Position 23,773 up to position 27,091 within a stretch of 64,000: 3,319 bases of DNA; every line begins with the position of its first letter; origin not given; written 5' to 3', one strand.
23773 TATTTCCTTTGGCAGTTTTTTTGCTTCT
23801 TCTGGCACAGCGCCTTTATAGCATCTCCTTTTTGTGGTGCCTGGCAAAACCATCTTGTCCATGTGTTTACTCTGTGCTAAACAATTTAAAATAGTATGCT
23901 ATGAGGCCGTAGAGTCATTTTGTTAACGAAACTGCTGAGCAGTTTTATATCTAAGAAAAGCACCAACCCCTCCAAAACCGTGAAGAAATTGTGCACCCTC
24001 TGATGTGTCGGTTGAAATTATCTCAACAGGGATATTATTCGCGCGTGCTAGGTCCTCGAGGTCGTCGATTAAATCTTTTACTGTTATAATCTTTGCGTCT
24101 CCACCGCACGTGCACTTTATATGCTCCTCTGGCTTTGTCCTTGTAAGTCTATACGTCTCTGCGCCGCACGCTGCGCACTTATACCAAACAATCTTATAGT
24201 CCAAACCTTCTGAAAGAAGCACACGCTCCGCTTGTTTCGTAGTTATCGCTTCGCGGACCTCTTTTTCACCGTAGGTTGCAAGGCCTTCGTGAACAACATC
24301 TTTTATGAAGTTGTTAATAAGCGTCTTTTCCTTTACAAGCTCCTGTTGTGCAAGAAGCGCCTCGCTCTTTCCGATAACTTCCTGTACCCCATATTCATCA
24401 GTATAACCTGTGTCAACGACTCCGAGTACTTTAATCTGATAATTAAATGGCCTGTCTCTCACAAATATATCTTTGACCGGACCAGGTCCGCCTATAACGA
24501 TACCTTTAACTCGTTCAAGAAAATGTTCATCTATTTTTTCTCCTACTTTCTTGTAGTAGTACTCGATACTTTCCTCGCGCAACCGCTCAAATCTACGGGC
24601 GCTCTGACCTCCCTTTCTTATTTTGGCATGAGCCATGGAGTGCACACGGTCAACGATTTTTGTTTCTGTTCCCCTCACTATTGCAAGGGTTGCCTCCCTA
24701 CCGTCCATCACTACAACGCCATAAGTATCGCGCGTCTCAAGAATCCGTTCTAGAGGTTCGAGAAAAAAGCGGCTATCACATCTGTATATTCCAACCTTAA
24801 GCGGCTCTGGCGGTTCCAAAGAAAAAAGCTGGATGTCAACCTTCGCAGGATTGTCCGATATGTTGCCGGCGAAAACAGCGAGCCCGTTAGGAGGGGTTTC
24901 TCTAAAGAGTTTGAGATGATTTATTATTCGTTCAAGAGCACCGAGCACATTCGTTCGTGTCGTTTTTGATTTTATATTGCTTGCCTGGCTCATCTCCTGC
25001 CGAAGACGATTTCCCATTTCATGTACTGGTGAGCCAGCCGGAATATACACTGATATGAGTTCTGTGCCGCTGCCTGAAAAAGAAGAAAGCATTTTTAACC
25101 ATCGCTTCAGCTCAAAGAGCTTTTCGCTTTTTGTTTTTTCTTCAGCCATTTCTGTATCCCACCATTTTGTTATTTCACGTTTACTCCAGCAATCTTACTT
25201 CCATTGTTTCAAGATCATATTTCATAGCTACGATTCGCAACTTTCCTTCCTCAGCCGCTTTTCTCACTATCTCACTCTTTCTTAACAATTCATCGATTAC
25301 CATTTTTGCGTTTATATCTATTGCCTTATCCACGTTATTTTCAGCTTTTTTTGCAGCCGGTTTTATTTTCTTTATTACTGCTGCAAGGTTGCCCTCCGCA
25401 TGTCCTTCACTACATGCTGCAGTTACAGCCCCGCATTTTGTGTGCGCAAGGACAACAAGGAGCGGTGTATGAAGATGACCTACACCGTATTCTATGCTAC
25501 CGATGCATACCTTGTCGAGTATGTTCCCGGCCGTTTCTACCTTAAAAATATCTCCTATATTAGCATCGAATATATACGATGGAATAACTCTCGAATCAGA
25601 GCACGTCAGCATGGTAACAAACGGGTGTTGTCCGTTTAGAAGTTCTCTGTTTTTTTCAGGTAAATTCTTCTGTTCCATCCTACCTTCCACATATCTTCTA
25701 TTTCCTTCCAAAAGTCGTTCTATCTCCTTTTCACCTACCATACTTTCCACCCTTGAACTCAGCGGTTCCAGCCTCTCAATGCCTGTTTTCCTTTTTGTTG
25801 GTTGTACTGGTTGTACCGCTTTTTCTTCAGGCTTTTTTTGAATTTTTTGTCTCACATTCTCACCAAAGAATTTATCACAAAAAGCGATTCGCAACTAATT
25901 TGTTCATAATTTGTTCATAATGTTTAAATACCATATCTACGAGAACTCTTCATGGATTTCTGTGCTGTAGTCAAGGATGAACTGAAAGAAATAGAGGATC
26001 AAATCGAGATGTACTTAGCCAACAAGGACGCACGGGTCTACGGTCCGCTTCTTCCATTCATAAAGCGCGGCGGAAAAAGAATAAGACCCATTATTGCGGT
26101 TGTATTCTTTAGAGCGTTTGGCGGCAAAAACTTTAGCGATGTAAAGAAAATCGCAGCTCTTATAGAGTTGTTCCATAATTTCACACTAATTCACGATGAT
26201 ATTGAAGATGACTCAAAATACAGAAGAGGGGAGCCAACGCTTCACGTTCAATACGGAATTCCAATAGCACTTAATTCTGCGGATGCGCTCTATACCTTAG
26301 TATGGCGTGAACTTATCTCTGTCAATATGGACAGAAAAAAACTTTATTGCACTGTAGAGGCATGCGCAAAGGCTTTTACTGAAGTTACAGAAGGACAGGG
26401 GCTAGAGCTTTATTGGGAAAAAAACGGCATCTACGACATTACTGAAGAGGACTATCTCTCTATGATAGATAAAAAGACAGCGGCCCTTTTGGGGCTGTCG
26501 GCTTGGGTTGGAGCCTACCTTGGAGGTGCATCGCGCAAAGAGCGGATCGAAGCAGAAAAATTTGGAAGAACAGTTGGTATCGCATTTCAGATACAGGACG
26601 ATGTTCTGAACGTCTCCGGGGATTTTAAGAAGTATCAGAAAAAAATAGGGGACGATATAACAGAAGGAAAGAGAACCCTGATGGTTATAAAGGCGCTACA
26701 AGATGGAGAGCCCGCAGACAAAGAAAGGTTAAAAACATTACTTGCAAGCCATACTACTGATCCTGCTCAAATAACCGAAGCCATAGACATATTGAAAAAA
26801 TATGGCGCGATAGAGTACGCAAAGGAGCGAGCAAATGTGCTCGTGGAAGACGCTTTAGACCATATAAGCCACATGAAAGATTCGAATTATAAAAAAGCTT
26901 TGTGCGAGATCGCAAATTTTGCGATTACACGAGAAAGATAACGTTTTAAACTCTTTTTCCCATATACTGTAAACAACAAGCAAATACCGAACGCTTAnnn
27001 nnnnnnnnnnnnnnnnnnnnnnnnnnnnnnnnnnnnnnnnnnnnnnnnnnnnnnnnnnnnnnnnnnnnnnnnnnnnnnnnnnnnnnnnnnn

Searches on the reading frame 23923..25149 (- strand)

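Call 3: search_protein_families(library=pfam, proteins=[window:23923-25149:-], max_evalue=0.01)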
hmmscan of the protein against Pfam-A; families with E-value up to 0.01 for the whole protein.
window:23923-25149:- (408 aa): 5 families
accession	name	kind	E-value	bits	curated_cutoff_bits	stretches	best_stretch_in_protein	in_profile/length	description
PF03464.20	eRF1_2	-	1.2e-31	110.2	27.1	1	143-267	2-132/133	eRF1 domain 2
PF03465.20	eRF1_3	-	1e-19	71.4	25.8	1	272-402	2-105/106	eRF1 domain 3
PF03463.20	eRF1_1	-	1.1e-15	58.1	23.8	1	19-136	5-122/123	eRF1 domain 1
PF18854.6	baeRF_family10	-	5e-13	50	27.1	1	130-249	3-127/143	Bacterial archaeo-eukaryotic release factor family 10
PF18859.6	acVLRF1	-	1.6e-09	38.5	27.1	1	147-222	7-82/130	Actinobacteria/chloroflexi VLRF1 release factor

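Call 4: search_protein_families(library=ncbifam, proteins=[window:23923-25149:-], max_evalue=0.01)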
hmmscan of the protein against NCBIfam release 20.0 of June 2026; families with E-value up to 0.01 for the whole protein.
window:23923-25149:- (408 aa): 2 families
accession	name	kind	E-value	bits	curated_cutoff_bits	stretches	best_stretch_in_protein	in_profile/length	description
TIGR03676.1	aRF1_eRF1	equivalog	2.7e-132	441.4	234.7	1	11-403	2-403/403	peptide chain release factor aRF-1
TIGR00111.1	pelota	equivalog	2.4e-14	53.4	177.65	1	139-402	132-350/351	mRNA surveillance protein pelota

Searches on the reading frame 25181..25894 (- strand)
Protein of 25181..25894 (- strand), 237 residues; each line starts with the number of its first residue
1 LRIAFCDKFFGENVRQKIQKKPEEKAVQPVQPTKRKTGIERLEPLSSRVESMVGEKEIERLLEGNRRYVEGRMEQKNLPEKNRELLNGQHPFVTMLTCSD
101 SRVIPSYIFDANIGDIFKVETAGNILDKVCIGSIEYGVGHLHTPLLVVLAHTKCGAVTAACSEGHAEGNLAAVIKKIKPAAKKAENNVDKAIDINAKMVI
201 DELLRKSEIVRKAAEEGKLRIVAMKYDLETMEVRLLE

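Call 3: search_protein_families(library=pfam, proteins=[window:25181-25894:-], max_evalue=0.01)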
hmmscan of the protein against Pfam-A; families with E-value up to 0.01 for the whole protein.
window:25181-25894:- (237 aa): 1 family
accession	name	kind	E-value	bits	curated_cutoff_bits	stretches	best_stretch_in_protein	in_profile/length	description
PF00484.24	Pro_CA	-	2.9e-34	119.1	25.7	1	94-232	2-155/156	Carbonic anhydrase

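Call 4: search_protein_families(library=ncbifam, proteins=[window:25181-25894:-], max_evalue=0.01)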
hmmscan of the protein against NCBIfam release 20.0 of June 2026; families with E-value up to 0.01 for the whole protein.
window:25181-25894:- (237 aa): 2 families
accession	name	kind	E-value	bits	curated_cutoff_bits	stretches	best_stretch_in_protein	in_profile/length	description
NF011765.0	PRK15219.1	subfamily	1.3e-34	119.8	221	1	50-236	49-244/245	carbonic anhydrase family protein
NF007756.0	PRK10437.1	equivalog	2.7e-07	30.2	251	1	56-163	2-110/220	carbonate dehydratase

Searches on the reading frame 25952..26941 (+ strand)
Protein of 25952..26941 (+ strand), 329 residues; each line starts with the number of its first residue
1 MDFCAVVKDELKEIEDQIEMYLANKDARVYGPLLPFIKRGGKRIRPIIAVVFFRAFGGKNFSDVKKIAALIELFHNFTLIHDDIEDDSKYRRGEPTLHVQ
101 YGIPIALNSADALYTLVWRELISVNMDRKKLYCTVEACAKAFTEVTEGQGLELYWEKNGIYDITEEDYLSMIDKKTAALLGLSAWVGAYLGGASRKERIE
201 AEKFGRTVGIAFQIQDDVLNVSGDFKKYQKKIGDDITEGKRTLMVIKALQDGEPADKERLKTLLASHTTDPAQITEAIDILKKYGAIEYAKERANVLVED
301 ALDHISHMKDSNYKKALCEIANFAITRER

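Call 3: search_protein_families(library=pfam, proteins=[window:25952-26941:+], max_evalue=0.01)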
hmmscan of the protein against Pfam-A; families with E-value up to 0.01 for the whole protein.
window:25952-26941:+ (329 aa): 2 families
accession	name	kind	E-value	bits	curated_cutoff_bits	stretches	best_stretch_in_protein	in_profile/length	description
PF00348.22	polyprenyl_synt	-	2.4e-69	233.8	27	1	32-280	7-250/251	Polyprenyl synthetase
PF21933.2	MCM5_C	-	0.0046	17.3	27.2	0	258-296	19-57/59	MCM5, C-terminal domain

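Call 4: search_protein_families(library=ncbifam, proteins=[window:25952-26941:+], max_evalue=0.01)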
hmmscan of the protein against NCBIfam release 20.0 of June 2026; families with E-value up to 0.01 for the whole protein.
window:25952-26941:+ (329 aa): 16 families
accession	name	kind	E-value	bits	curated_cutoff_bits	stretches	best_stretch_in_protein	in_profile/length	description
NF040698.1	IdsA_Meth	equivalog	6.4e-80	268.8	468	1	2-328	2-327/328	short chain isoprenyl diphosphate synthase IdsA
NF041003.1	GGPP_syn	equivalog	3.7e-70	236.6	500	1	8-328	7-325/326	geranylgeranyl diphosphate synthase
NF041169.1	f2_encap_cargo4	exception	5.3e-62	210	450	1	37-328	46-333/334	family 2 encapsulin nanocompartment cargo protein polyprenyl transferase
NF040789.2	gerfarn_diphsyn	equivalog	2.2e-49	168.5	560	1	61-328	81-344/345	geranylfarnesyl diphosphate synthase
NF008140.0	PRK10888.1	equivalog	5.7e-48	163.9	412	1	37-329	40-323/323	octaprenyl diphosphate synthase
TIGR02748.1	GerC3_HepT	equivalog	1e-44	153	456.55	1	5-326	7-316/319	heptaprenyl diphosphate synthase component II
NF042417.1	NPPPS_Mycobact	equivalog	8e-44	150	600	1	3-327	18-333/335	nonaprenyl/(2E,6E)-farnesyl/geranylgeranyl diphosphat synthase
NF045485.1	FPPsyn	subfamily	1.3e-40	139.4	275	1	12-258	6-257/288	farnesyl diphosphate synthase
NF045549.1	GGPPsyn_IdsB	equivalog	3.7e-40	138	475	1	40-329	64-346/346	geranylgeranyl diphosphate synthase IdsB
TIGR02749.1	prenyl_cyano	equivalog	4.7e-40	137.6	383.2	1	3-327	6-320/322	solanesyl diphosphate synthase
NF045628.1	HxpDPsynlarge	equivalog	5e-36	124.3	500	1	8-322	2-304/311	hexaprenyl-diphosphate synthase large subunit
NF042416.1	GFPPS_Mycobact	equivalog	4.2e-34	118.1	600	1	20-327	21-348/350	bifunctional (2E,6E)-farnesyl/geranyl diphosphate synthase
NF045685.1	GGPPSynCrtE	equivalog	3.1e-30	105.2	460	1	13-253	13-257/293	geranylgeranyl diphosphate synthase CrtE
NF007877.0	PRK10581.1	equivalog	1.1e-29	103.6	321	1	39-252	42-259/299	(2E,6E)-farnesyl diphosphate synthase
NF040627.1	GFPS_Meth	equivalog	6e-25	88.3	600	1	37-221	36-210/285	geranylfarnesyl diphosphate synthase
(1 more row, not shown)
